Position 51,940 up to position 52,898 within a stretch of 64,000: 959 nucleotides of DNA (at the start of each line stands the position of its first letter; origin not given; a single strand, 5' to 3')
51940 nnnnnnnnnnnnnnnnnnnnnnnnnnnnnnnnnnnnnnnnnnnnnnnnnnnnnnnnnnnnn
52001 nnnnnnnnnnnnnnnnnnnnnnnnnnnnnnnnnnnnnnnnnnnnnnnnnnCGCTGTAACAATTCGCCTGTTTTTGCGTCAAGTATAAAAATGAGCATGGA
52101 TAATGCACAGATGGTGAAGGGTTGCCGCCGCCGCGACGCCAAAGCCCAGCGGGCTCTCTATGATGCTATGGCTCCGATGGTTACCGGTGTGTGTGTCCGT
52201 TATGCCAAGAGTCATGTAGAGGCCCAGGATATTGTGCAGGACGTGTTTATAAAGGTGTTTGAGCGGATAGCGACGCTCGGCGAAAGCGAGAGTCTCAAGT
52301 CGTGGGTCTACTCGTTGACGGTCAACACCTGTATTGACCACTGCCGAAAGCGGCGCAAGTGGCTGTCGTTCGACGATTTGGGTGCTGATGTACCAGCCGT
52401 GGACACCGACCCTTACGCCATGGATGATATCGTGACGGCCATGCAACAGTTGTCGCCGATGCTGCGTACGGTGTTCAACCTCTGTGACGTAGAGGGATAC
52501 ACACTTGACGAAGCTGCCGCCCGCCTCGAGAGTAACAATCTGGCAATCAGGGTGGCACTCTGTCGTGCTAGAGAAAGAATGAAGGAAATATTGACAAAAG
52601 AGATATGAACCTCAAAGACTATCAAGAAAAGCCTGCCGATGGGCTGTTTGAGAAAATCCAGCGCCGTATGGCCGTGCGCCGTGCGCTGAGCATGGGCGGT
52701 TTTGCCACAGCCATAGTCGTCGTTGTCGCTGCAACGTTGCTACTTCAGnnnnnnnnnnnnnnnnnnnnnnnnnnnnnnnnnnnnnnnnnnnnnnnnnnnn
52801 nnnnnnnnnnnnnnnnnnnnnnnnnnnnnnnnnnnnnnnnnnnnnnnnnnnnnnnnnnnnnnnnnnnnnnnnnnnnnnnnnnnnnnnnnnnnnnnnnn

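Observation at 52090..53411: ECF sigma factor coupled to an anti-sigma-like membrane protein that ends in a T9SS type-B sorting domain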

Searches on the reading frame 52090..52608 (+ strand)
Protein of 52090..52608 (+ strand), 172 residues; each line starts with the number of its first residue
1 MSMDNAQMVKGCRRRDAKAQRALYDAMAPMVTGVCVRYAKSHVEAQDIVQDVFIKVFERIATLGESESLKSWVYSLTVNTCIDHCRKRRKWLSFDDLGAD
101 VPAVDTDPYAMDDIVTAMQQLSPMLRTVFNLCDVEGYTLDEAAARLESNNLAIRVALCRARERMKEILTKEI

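Call 3: search_protein_families(library=pfam, proteins=[window:52090-52608:+], max_evalue=1)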
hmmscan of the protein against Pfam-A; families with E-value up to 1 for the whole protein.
window:52090-52608:+ (172 aa): 5 families
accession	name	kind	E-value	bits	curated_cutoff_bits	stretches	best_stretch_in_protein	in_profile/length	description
PF04542.20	Sigma70_r2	-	1.6e-16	60.3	24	1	23-89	1-69/71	Sigma-70 region 2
PF08281.18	Sigma70_r4_2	-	2e-09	37.4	25.7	1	113-164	3-54/54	Sigma-70, region 4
PF04545.22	Sigma70_r4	-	6.8e-05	22.7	24.1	1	117-166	1-50/50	Sigma-70, region 4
PF07638.17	Sigma70_ECF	-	0.00037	20.9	21.1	1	107-166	122-181/185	ECF sigma factor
PF03793.24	PASTA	-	0.1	13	23.2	1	131-154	3-26/64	PASTA domain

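Call 4: search_protein_families(library=ncbifam, proteins=[window:52090-52608:+], max_evalue=1)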
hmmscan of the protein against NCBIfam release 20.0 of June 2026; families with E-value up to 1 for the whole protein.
window:52090-52608:+ (172 aa): 90 families (the best 25 are shown)
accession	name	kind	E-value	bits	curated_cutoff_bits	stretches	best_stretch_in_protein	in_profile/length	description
NF058625.1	sigma_PG0214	equivalog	1.8e-25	89.6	130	1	34-170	20-163/170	GFO_1088 family ECF-type sigma factor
NF004113.0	PRK05602.1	equivalog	2.5e-20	73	208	1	5-170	32-203/211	RNA polymerase sigma factor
NF053879.1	RNAPolSigSigVBac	equivalog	2.8e-20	72.6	190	1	37-171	23-158/160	RNA polymerase sigma factor SigV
TIGR02985.1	Sig70_bacteroi1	subfamily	6.8e-20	71.9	126.4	2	21-89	4-72/162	RNA polymerase sigma-70 factor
TIGR02937.1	sigma70-ECF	superfamily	7.9e-20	71.1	42.9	1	19-167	2-164/165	sigma-70 family RNA polymerase sigma factor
NF006089.0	PRK08241.1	subfamily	1.1e-19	70.7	240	2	7-100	11-104/343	RNA polymerase subunit sigma-70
NF009165.0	PRK12512.1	equivalog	1.5e-18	67.1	198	1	7-167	11-178/184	RNA polymerase sigma factor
TIGR02950.1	SigM_subfam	subfamily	6.2e-18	65.1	147.95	1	35-168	17-158/159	RNA polymerase sigma factor, SigM family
NF009171.0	PRK12518.1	equivalog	6.5e-18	65.2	208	1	4-170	13-186/191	RNA polymerase sigma factor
TIGR02960.1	SigX5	hypoth_equivalog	6.8e-18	64.9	264.75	2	31-96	18-83/322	RNA polymerase sigma-70 factor, TIGR02960 family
NF008888.0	PRK11922.1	equivalog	1.2e-16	61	204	2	4-90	16-102/231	RNA polymerase sigma factor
TIGR02959.1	SigZ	equivalog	2e-16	60.3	168.65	1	42-169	19-149/170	RNA polymerase sigma factor SigZ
NF007223.0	PRK09641.1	equivalog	1.6e-15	57.5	209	1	5-97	5-97/187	RNA polymerase sigma factor SigW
TIGR02947.1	SigH_actino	hypoth_equivalog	1.7e-15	57.2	251.55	2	17-90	8-83/193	RNA polymerase sigma-70 factor, TIGR02947 family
NF007226.0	PRK09644.1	equivalog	2.5e-15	56.9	199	1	39-171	22-160/166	RNA polymerase sigma factor SigM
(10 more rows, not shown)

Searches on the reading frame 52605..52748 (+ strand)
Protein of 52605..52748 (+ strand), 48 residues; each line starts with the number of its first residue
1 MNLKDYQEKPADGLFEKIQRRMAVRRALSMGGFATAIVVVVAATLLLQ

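Call 22: find_homologous_proteins(query=A2, max_evalue=10)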
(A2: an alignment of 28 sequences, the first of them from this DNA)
Query A2 (28 sequences) (48 aa, profile of the alignment): 3 proteins with E <= 10 among 8000 candidates.
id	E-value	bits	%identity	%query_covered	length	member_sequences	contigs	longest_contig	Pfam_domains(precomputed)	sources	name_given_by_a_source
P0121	1.4e-20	90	59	67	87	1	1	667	-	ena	-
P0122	2.3e-20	90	54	58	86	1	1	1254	-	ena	-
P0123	3.4e-15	73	45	79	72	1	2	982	-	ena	-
